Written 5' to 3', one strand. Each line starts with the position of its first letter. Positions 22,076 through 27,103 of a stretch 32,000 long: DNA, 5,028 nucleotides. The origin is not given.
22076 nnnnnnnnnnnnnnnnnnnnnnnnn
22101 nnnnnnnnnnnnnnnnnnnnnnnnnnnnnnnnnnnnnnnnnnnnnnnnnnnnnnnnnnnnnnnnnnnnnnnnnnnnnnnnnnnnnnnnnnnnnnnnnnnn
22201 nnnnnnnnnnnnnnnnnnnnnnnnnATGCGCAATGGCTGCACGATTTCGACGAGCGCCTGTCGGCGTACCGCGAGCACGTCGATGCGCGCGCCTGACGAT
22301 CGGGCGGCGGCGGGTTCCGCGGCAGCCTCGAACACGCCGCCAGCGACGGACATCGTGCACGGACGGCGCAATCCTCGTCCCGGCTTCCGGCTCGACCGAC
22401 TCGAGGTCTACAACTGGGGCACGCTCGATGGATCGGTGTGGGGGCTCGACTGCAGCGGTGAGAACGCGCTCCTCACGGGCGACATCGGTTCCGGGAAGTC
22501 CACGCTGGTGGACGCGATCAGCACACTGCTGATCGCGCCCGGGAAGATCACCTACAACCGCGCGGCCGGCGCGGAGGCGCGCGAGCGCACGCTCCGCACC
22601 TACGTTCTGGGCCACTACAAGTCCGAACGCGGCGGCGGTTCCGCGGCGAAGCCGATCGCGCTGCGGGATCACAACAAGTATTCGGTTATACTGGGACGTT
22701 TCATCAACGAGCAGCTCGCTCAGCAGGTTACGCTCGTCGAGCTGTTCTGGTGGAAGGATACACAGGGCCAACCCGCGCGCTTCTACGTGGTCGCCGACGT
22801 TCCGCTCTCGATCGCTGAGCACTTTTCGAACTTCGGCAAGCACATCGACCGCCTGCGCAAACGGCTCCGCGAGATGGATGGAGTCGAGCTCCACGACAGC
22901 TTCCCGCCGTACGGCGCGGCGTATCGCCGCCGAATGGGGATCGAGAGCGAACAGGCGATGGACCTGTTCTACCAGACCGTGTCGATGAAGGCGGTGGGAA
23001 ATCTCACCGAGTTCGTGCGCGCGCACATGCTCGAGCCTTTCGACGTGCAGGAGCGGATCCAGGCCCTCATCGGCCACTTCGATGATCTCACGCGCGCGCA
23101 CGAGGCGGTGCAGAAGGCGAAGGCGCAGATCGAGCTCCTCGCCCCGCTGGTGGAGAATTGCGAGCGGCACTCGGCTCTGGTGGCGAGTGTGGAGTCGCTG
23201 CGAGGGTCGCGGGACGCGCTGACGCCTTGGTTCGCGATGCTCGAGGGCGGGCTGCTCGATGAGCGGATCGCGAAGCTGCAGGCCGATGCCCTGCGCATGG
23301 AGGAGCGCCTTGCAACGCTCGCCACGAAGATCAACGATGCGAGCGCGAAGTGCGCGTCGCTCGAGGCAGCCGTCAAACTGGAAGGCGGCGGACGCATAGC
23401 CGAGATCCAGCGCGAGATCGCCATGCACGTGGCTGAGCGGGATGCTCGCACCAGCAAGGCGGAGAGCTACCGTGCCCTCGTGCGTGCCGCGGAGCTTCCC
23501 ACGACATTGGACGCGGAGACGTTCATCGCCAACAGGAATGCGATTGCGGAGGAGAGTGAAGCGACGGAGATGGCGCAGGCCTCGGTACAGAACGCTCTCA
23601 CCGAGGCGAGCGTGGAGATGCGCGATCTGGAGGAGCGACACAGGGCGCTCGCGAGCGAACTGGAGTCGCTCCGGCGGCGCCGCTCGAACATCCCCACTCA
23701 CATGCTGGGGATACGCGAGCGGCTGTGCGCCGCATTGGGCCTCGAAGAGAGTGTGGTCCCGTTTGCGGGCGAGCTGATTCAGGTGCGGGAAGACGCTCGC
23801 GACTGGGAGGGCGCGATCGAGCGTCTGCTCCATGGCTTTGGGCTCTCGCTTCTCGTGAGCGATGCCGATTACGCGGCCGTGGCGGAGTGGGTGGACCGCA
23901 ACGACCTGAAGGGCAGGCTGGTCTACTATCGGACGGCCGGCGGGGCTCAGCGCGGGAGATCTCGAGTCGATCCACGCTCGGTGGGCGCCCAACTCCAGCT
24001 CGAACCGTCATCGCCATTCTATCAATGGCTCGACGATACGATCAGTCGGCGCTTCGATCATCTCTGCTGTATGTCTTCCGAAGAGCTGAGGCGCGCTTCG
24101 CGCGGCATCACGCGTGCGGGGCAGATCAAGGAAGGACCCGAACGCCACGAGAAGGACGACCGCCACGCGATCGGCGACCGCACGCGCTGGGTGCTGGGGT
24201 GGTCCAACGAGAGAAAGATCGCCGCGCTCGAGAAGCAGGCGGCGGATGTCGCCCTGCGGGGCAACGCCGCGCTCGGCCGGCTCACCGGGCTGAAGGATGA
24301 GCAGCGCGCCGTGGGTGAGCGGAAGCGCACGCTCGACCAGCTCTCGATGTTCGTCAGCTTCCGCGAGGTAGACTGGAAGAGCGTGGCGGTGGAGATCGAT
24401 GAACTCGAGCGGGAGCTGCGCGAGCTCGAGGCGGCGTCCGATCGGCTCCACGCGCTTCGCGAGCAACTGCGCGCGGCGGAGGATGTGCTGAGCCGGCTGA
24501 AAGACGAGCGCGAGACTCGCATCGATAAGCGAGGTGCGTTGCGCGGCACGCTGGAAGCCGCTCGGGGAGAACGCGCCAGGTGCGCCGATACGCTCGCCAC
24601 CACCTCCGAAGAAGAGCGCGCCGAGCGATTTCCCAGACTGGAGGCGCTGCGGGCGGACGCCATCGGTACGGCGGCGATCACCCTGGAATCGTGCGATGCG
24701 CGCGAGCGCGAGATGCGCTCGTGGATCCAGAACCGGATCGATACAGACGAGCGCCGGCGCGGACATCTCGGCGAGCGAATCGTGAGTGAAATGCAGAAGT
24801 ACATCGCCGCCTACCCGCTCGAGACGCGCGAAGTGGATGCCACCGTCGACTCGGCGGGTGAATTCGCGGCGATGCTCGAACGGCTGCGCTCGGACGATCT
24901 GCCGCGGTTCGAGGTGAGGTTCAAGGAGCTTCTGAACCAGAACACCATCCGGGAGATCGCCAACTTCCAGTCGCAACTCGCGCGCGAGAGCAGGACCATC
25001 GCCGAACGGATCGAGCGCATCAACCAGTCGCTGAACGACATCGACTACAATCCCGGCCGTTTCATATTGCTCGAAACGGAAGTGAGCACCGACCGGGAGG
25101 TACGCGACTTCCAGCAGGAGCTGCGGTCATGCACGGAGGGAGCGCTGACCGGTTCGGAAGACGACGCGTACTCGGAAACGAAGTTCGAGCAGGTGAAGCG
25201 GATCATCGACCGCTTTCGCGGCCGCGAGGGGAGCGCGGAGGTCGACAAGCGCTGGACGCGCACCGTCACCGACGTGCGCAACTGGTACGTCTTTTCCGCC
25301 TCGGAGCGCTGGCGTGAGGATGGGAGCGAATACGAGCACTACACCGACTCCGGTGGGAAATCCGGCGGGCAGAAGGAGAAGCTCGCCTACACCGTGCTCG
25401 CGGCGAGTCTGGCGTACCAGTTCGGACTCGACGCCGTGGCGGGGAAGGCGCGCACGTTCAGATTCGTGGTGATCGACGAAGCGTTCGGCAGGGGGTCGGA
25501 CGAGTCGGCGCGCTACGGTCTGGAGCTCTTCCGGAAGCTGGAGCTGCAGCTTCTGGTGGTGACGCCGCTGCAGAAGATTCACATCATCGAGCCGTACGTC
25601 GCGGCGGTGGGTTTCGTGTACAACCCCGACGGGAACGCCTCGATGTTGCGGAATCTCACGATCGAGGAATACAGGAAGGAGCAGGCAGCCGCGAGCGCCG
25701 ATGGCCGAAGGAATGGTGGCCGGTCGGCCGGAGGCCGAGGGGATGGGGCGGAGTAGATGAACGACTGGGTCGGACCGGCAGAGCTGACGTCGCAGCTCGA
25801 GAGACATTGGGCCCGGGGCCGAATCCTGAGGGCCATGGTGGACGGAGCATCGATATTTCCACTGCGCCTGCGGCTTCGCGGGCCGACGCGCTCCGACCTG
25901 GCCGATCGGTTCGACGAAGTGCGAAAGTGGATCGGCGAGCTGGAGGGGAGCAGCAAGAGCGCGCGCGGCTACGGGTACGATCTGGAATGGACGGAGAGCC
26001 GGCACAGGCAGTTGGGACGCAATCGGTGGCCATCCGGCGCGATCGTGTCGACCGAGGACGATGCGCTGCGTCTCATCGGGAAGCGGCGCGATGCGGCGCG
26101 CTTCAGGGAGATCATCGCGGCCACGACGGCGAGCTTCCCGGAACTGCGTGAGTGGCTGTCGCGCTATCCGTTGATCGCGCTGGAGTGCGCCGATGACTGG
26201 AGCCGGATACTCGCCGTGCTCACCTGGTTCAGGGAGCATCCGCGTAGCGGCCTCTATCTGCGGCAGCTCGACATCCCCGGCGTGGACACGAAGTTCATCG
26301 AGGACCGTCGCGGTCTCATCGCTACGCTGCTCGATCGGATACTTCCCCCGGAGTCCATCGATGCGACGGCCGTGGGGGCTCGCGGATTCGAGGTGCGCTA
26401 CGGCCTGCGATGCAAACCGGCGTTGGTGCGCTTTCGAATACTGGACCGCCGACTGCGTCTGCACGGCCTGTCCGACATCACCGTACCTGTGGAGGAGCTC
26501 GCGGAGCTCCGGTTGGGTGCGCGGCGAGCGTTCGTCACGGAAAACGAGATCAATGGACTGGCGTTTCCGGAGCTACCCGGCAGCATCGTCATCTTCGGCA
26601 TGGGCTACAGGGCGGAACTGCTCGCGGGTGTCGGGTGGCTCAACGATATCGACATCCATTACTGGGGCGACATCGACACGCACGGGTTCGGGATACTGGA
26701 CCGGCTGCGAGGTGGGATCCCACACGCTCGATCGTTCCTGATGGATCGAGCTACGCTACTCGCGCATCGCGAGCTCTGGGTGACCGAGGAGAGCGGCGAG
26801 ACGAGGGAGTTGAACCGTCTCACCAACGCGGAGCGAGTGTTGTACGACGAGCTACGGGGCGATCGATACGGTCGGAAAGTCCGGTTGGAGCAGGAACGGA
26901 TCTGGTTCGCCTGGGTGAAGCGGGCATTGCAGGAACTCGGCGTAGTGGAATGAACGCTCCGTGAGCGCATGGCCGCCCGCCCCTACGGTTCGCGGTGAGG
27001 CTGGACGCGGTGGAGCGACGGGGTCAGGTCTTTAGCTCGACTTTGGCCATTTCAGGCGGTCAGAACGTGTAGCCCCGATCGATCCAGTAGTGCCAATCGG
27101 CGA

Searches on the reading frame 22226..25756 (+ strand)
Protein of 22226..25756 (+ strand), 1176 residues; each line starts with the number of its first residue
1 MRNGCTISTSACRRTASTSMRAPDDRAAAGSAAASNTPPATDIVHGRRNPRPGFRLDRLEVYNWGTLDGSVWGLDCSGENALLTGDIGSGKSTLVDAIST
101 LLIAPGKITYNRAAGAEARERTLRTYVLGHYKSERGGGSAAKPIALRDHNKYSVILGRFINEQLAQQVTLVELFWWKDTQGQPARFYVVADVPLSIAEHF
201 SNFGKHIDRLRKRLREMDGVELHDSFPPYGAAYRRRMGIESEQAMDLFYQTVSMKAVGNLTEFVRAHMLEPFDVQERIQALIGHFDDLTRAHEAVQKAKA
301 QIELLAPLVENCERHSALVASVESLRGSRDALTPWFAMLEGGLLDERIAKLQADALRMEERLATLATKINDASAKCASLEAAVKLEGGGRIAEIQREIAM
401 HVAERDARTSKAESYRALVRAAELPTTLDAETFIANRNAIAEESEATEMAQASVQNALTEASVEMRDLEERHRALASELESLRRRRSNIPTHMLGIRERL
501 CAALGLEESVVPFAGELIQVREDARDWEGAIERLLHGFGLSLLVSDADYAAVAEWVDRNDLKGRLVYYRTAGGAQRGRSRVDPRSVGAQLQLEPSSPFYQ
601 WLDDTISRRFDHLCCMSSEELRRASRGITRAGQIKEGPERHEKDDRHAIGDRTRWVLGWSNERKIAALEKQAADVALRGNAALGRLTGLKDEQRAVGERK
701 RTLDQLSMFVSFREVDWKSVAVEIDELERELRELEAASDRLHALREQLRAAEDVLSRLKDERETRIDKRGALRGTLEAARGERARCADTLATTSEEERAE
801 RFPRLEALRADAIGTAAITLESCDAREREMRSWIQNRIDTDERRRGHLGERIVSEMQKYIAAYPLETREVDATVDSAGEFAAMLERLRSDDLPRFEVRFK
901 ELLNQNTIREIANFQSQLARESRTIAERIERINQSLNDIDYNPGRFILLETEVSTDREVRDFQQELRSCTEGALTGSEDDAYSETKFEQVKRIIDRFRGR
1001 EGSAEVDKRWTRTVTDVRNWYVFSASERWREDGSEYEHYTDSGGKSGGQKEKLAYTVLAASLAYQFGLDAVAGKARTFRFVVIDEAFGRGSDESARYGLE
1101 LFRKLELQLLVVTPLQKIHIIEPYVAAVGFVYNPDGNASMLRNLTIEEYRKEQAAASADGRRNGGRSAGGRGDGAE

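Call 20: search_protein_families(library=pfam, proteins=[window:22226-25756:+], max_evalue=0.01)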
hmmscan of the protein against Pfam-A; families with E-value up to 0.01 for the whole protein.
window:22226-25756:+ (1176 aa): 5 families
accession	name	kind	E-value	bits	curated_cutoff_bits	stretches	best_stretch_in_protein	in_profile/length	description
PF13558.12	SbcC_Walker_B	-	3e-24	85.5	27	1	1013-1103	2-89/90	SbcC/RAD50-like, Walker B motif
PF13555.12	AAA_29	-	2.5e-21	75.6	27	1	56-116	1-60/61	P-loop containing region of AAA domain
PF00005.33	ABC_tran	-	0.00053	21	25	1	78-117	11-51/137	ABC transporter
PF13476.12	AAA_23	-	0.001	20.2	27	0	81-104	22-45/201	AAA domain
PF05673.19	DUF815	-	0.0078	15.8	23.8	0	78-100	53-75/249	Protein of unknown function (DUF815)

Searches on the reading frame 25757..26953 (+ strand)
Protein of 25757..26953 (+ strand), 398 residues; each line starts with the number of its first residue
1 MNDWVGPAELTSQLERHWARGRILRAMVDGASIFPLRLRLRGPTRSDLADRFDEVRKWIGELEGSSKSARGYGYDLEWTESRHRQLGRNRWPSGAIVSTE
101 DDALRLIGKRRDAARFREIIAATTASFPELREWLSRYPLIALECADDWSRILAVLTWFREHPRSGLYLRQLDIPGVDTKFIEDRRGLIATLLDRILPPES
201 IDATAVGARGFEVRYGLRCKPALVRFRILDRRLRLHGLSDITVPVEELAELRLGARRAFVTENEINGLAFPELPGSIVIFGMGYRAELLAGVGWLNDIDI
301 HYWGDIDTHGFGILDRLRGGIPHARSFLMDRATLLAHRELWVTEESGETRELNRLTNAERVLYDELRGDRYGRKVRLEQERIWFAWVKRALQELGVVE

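Call 20: search_protein_families(library=pfam, proteins=[window:25757-26953:+], max_evalue=0.01)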
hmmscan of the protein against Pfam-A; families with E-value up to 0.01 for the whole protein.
window:25757-26953:+ (398 aa): 2 families
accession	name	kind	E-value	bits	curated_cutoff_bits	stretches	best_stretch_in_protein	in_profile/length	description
PF11795.13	DUF3322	-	5.2e-63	212.9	22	1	7-193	1-190/190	Uncharacterized protein conserved in bacteria N-term (DUF3322)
PF09983.15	JetD_C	-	5.1e-57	192.5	22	1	216-391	1-179/179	Wadjet protein JetD, C-terminal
